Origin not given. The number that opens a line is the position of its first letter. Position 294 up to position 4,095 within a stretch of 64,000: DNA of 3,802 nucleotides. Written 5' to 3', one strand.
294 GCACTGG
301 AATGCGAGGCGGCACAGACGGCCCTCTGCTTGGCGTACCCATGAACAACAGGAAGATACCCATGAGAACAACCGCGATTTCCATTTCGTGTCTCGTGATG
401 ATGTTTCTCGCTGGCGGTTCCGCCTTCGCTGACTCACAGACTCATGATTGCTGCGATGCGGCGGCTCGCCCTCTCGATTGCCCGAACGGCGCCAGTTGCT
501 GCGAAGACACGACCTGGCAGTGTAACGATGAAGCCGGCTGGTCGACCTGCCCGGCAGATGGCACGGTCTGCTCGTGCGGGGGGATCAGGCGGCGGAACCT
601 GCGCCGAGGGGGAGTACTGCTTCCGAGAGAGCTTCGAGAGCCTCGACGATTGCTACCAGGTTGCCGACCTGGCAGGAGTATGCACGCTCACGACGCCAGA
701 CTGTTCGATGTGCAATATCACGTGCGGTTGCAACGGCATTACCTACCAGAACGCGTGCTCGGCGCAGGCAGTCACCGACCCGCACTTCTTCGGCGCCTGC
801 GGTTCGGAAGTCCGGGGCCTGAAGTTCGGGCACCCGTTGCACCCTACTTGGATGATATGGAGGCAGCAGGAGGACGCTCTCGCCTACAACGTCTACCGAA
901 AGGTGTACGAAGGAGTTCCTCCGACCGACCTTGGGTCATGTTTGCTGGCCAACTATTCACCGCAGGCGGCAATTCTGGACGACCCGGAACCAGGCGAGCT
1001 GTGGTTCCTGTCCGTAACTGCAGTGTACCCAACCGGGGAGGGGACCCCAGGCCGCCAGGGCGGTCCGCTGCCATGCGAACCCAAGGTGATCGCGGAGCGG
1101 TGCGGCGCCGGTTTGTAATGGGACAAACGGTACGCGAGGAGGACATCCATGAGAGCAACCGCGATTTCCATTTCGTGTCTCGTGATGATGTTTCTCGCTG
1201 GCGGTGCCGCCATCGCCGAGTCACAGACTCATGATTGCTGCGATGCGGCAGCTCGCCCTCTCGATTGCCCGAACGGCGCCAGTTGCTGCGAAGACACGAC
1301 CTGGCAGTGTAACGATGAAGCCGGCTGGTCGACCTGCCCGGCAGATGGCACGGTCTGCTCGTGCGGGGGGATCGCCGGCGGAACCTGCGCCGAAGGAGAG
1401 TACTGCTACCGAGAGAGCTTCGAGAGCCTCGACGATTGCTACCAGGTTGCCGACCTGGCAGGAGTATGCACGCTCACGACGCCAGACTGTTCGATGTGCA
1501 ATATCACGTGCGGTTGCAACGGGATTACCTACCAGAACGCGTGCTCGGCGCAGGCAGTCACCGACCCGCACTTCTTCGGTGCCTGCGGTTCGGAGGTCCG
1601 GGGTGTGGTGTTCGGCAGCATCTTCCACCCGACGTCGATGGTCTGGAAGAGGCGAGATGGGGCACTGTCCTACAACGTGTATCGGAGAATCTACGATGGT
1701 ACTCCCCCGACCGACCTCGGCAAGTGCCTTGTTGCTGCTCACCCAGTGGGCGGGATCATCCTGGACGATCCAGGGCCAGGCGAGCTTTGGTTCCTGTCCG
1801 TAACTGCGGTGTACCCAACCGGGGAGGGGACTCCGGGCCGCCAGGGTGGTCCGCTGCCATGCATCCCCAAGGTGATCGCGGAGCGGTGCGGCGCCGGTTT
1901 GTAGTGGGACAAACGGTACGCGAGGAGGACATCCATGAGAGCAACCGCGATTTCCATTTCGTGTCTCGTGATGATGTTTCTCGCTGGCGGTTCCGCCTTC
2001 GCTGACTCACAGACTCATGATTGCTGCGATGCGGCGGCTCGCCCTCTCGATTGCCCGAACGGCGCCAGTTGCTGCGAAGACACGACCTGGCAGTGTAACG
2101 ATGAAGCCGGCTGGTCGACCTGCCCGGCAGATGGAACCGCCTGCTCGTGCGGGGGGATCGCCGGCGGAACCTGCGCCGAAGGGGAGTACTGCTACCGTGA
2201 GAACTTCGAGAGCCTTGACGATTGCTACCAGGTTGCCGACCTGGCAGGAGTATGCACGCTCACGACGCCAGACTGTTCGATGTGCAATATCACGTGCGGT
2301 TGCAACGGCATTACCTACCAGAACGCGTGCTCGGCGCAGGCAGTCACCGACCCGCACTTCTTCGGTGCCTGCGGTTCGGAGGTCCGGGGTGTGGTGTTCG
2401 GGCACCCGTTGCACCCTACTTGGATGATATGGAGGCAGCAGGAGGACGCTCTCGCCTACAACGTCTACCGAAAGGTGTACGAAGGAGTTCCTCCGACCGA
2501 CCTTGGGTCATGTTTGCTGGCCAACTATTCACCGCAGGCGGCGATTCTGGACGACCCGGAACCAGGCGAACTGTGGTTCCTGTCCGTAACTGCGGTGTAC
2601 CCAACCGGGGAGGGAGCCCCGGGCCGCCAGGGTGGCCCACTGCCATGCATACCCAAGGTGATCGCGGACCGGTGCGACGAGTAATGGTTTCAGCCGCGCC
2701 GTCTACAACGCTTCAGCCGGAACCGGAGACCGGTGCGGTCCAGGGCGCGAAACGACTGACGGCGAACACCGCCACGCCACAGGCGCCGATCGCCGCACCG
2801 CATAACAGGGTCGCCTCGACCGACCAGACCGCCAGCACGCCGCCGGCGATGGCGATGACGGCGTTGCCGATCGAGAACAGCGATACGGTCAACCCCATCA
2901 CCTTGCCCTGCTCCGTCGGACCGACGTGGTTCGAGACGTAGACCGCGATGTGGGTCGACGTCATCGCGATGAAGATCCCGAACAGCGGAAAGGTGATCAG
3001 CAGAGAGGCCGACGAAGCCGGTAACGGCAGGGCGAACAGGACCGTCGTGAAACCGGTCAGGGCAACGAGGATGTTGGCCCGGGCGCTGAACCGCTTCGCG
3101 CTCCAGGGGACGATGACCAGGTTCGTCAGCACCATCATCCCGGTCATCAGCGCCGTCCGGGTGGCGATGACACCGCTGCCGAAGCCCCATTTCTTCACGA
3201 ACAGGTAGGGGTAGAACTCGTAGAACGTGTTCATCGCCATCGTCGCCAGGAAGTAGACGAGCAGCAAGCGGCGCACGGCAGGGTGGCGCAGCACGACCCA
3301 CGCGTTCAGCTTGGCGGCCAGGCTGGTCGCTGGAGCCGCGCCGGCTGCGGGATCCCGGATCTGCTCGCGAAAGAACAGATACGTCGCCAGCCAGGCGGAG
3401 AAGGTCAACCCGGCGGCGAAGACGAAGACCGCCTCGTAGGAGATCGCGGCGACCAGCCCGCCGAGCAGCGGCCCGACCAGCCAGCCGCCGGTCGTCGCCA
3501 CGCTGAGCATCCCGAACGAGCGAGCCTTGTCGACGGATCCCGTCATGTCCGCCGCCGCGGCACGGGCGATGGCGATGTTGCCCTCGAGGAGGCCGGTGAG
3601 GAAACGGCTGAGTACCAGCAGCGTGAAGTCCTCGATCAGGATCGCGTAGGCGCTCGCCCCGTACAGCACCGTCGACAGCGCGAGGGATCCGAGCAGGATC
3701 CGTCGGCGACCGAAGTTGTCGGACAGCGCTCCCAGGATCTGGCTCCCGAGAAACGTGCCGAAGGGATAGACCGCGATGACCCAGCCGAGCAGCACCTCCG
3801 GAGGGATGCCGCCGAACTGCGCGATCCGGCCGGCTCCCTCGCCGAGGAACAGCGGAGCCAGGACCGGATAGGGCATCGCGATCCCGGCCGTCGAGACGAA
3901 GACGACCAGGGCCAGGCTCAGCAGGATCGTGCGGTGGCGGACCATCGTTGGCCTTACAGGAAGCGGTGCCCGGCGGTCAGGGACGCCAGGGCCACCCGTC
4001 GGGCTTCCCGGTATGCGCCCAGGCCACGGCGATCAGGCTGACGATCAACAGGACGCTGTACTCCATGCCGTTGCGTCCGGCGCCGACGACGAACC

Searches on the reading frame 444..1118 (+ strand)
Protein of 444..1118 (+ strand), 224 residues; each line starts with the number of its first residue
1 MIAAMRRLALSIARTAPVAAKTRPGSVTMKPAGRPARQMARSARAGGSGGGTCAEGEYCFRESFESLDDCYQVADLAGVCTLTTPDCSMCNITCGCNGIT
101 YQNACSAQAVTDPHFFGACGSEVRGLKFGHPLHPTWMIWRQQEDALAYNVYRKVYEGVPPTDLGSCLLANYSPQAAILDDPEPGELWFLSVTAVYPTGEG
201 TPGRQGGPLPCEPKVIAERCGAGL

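Call 9: search_protein_families(library=pfam, proteins=[window:444-1118:+], max_evalue=1)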
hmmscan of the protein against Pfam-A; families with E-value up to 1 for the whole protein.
window:444-1118:+ (224 aa): 0 families

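Call 10: search_protein_families(library=ncbifam, proteins=[window:444-1118:+], max_evalue=1)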
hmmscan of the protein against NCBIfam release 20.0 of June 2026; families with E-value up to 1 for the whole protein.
window:444-1118:+ (224 aa): 1 family
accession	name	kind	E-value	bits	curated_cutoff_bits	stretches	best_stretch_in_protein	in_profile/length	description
NF008132.0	PRK10880.1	equivalog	0.68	8.9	427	1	77-102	190-215/351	A/G-specific adenine glycosylase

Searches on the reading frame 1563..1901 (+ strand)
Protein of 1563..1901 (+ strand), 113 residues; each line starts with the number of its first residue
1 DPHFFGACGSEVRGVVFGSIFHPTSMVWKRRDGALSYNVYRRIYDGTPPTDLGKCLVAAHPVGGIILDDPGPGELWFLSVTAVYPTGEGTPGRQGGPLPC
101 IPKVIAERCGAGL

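Call 74: search_protein_families(library=ncbifam, proteins=[window:1563-1901:+], max_evalue=10)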
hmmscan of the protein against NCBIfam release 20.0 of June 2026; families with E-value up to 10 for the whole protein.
seq(113 aa): 0 families

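Call 75: search_protein_families(library=pfam, proteins=[window:1563-1901:+], max_evalue=10)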
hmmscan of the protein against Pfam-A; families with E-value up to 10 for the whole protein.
seq(113 aa): 0 families

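Call 76: predict_structure(alignment_id=A6)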
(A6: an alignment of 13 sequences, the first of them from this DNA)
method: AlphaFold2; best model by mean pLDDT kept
length: 113 residues; sequences in the alignment: 13
mean_pLDDT: 61.8   pTM: 0.62
mean pLDDT of the five models: 61.8, 60.2, 58.6, 52.5, 49.0
residues with pLDDT >= 90: 0; 70-90: 50; 50-70: 27; < 50: 36
segments of 3 or more residues with pLDDT < 50: 1-15, 91-104
pLDDT, mean of each block of 10 residues (from residue 1): 32 48 61 78 75 81 71 75 70 40 52 47
secondary structure, 60 per line:
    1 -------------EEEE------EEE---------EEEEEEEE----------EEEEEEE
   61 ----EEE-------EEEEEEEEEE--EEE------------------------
elements in order: E14-17 E24-26 E36-43 E54-60 E65-67 E75-84 E87-89
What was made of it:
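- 1563..1901 (+): Divergent copy of the module at the C-terminus of the Kazal-like small secreted protein K2 (gene 1149-1904). AlphaFold model pLDDT 62 with seven strands (call 76).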

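Call 79: fold_search(model_id=the predicted structure, library=pdb)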
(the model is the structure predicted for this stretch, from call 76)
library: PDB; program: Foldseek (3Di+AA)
matches with E <= 10: 788; with E <= 0.001: 0
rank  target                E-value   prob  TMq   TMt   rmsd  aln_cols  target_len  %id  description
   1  6hyf_D                3.2e-02  0.97  0.40  0.52   5.4        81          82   23  Crystal structure of the third FNIII domain from rat beta4 integrin, a binding site for periaxin (released 2019-05-08)
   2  1x5z_MODEL_1_A        3.8e-02  0.94  0.40  0.39   9.4        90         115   14  Solution structure of the fibronectin type-III domain of human protein tyrosine phosphatase, receptor type, D  (released 2005-11-17)
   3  5kf4_C                6.3e-02  0.99  0.46  0.53   4.7        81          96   21  Crystal structure of FN3 domain (Residues P368-P466) of Human collagen XX (released 2016-07-06)
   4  6gvk_A                7.1e-02  0.97  0.43  0.27   4.4        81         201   21  Second pair of Fibronectin type III domains of integrin beta4 (T1663R mutant) bound to the bullous pemphigoid antigen  (released 2019-03-20)
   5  1wfo_MODEL_1_A        7.5e-02  0.90  0.43  0.39  10.2       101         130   19  The eighth FN3 domain of human sidekick-2 (released 2005-06-07)
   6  4m6a_I                8.0e-02  0.99  0.45  0.59   5.4        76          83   14  N-Terminal beta-Strand Swapping in a Consensus Derived Alternative Scaffold Driven by Stabilizing Hydrophobic Interact (released 2014-02-26)
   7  6iaa_A                8.0e-02  0.96  0.44  0.08   5.6        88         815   18  hRobo2 ectodomain (released 2019-03-13)
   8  8oty_B                8.0e-02  0.94  0.49  0.54  10.4       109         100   13  Crystal structure of the titin domain Fn3-90 (released 2023-08-23)
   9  5dft_A                8.4e-02  0.95  0.47  0.57  10.3        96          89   20  Structure of the Eleventh Type III Domain from Human Fibronectin (released 2016-09-14)
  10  5dft_B                8.9e-02  0.92  0.45  0.55   9.9        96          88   19  Structure of the Eleventh Type III Domain from Human Fibronectin (released 2016-09-14)
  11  2n1k_MODEL_1_A        8.9e-02  0.92  0.45  0.48   7.0        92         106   15  Structure of the Third Type III Domain from Human Fibronectin (released 2015-11-11)
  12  3mpc_A                9.5e-02  1.00  0.45  0.52   3.0        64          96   25  The crystal structure of a Fn3-like protein from Clostridium thermocellum (released 2010-08-11)
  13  5kf4_D                9.5e-02  0.96  0.46  0.53   5.4        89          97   19  Crystal structure of FN3 domain (Residues P368-P466) of Human collagen XX (released 2016-07-06)
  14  6xay_B                1.1e-01  0.96  0.45  0.21   4.9        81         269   20  Structure of a fragment of human fibronectin containing the 10th, 11th and 12th type III domains (released 2021-06-09)
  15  7e72_E                1.1e-01  0.92  0.51  0.32   9.9       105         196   11  Crystal structure of Tie2-agonistic antibody in complex with human Tie2 Fn2-3 (released 2021-11-10)
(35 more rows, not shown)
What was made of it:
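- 1563..1901 (+): Foldseek top 50 are all FN3 (call 79).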

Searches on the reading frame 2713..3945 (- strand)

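Call 69: search_protein_families(library=pfam, proteins=[window:2713-3945:-], max_evalue=0.0001)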
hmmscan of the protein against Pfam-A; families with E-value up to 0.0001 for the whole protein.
window:2713-3945:- (410 aa): 3 families
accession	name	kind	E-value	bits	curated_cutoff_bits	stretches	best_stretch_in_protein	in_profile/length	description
PF07690.21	MFS_1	-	2e-45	155.6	33.4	2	11-363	1-345/347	Major Facilitator Superfamily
PF12832.13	MFS_1_like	-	3.3e-16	59.7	25.2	1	53-371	36-361/373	MFS_1 like family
PF00083.30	Sugar_tr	-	1.5e-06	27.8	22.3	1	49-170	44-166/452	Sugar (and other) transporter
